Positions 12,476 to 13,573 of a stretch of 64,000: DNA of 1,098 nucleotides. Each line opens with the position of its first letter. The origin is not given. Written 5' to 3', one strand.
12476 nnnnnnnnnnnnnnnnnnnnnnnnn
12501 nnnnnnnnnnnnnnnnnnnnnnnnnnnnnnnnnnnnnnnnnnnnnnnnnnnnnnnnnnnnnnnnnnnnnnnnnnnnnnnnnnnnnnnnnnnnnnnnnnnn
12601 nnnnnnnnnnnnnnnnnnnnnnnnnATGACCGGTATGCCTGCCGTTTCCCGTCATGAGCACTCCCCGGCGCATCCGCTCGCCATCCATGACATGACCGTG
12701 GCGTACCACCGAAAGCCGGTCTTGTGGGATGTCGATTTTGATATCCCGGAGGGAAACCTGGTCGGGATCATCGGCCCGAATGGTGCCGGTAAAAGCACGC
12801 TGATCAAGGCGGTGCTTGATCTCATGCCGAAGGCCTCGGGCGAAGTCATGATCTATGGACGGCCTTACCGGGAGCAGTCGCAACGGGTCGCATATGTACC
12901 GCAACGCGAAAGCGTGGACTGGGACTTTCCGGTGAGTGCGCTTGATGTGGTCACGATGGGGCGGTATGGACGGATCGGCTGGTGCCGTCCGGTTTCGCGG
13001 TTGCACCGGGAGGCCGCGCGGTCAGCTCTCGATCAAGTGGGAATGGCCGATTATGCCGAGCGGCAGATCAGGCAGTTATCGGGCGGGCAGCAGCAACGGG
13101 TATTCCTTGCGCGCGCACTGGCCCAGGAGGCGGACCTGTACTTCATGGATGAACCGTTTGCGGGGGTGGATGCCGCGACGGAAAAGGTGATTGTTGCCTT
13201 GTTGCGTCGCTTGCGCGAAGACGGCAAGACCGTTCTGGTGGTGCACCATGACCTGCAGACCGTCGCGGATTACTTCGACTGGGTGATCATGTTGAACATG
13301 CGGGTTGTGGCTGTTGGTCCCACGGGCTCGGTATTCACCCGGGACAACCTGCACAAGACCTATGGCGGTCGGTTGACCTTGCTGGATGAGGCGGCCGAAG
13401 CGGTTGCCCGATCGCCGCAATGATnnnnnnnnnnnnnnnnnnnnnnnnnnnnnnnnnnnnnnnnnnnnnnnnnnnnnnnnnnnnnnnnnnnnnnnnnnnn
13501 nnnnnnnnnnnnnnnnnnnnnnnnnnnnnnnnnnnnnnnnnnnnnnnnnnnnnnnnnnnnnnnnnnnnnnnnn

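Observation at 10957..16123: Metal ABC importer in which BOTH permeases are fused to DtxR/TroR-like metalloregulator modules, beside a free-standing DtxR repressor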

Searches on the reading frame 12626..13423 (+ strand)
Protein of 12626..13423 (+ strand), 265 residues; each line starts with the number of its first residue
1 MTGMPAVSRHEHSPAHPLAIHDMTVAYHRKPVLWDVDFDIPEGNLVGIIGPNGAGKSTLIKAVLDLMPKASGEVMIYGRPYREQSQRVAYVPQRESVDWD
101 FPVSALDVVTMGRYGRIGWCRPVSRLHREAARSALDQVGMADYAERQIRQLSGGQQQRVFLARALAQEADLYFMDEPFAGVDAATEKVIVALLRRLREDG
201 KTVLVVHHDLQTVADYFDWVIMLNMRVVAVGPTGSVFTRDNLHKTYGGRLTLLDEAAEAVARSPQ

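Call 3: search_protein_families(library=pfam, proteins=[window:12626-13423:+], max_evalue=0.01)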
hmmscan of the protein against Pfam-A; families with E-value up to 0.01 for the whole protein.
window:12626-13423:+ (265 aa): 14 families
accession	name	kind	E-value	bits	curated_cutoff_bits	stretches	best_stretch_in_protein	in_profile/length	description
PF00005.33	ABC_tran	-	3.1e-29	102.8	25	1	35-179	3-137/137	ABC transporter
PF13304.12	AAA_21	-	4.5e-09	37.2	27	1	46-66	2-22/304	AAA domain, putative AbiEii toxin, Type IV TA system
PF02463.25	SMC_N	-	2.7e-07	30.7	40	1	44-215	25-204/220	RecF/RecN/SMC N terminal domain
PF13476.12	AAA_23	-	1.6e-05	26.1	27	1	35-63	14-39/201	AAA domain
PF13555.12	AAA_29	-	5.3e-05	23.3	27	1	39-67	18-46/61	P-loop containing region of AAA domain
PF13191.12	AAA_16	-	0.0003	21.8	32.6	1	42-205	23-166/167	AAA ATPase domain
PF13481.12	AAA_25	-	0.0003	20.9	27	0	31-91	21-78/195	AAA domain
PF13514.12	AAA_27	-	0.00062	19.8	22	1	36-67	19-50/206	AAA domain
PF13238.12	AAA_18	-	0.0016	19.3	29.4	0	159-224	25-98/128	AAA domain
PF03029.23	ATP_bind_1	-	0.0034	17.6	27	0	48-70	1-23/240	Conserved hypothetical ATP binding protein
PF13558.12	SbcC_Walker_B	-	0.0038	17.9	27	0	137-194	19-89/90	SbcC/RAD50-like, Walker B motif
PF03266.21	NTPase_1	-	0.0056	17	23.9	0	46-90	2-47/168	NTPase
PF01637.24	ATPase_2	-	0.0068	16.7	33.2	0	46-88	23-64/225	ATPase domain predominantly from Archaea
PF13604.12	AAA_30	-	0.008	16.4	27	0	45-77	20-52/191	AAA domain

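Call 4: search_protein_families(library=ncbifam, proteins=[window:12626-13423:+], max_evalue=0.01)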
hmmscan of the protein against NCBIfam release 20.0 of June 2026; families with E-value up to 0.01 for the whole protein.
window:12626-13423:+ (265 aa): 196 families (the best 25 are shown)
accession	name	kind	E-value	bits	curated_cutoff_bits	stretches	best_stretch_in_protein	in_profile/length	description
NF011630.0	PRK15056.1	equivalog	3.4e-71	239.6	393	1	18-251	7-243/274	manganese/iron ABC transporter ATP-binding protein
NF053840.1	MnTportMntADein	equivalog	7.6e-70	235.2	400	1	18-247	2-230/240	manganese ABC transporter ATP-binding protein MntA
NF040873.1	AztA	equivalog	4.4e-59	199.3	220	1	27-221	2-190/191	zinc ABC transporter ATP-binding protein AztA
TIGR03771.1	anch_rpt_ABC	equivalog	3.8e-58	196.8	268.8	1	40-235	3-198/223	anchored repeat-type ABC transporter ATP-binding subunit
NF007082.0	PRK09536.1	equivalog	2.8e-55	188.1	537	1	17-252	3-242/402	corrinoid ABC transporter ATPase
NF010068.0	PRK13548.1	equivalog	8e-51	172.6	261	1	18-258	6-252/261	heme ABC transporter ATP-binding protein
TIGR03873.1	F420-0_ABC_ATP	hypoth_equivalog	8.9e-50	169.3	372.4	1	18-255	2-243/256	putative F420-0 ABC transporter ATP-binding protein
NF008409.0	PRK11231.1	equivalog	3.1e-46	157.8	375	1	18-246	3-235/255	Fe(3+) dicitrate ABC transporter ATP-binding protein FecE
TIGR02315.1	ABC_phnC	equivalog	2.8e-39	135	266.1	1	18-246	2-242/243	phosphonate ABC transporter ATP-binding protein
TIGR01188.1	drrA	subfamily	2.1e-35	122.5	312.45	1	31-231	7-206/302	daunorubicin resistance ABC transporter, ATP-binding protein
TIGR04521.1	ECF_ATPase_2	equivalog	1.7e-34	119.2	330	1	30-245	18-241/279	energy-coupling factor transporter ATPase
TIGR02857.1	CydD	equivalog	2.8e-34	119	435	1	13-216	317-523/529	thiol reductant ABC exporter subunit CydD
NF007090.0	PRK09544.1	equivalog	1.5e-33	116.3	306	1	19-247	6-218/251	zinc ABC transporter ATP-binding protein ZnuC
TIGR03864.1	PQQ_ABC_ATP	hypoth_equivalog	5e-33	114.5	302.25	1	18-241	2-224/236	ABC transporter, ATP-binding subunit, PQQ-dependent alcohol dehydrogenase system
NF007863.0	PRK10575.1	equivalog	8.7e-33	113.7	433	1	17-259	11-258/265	Fe3+-hydroxamate ABC transporter ATP-binding protein FhuC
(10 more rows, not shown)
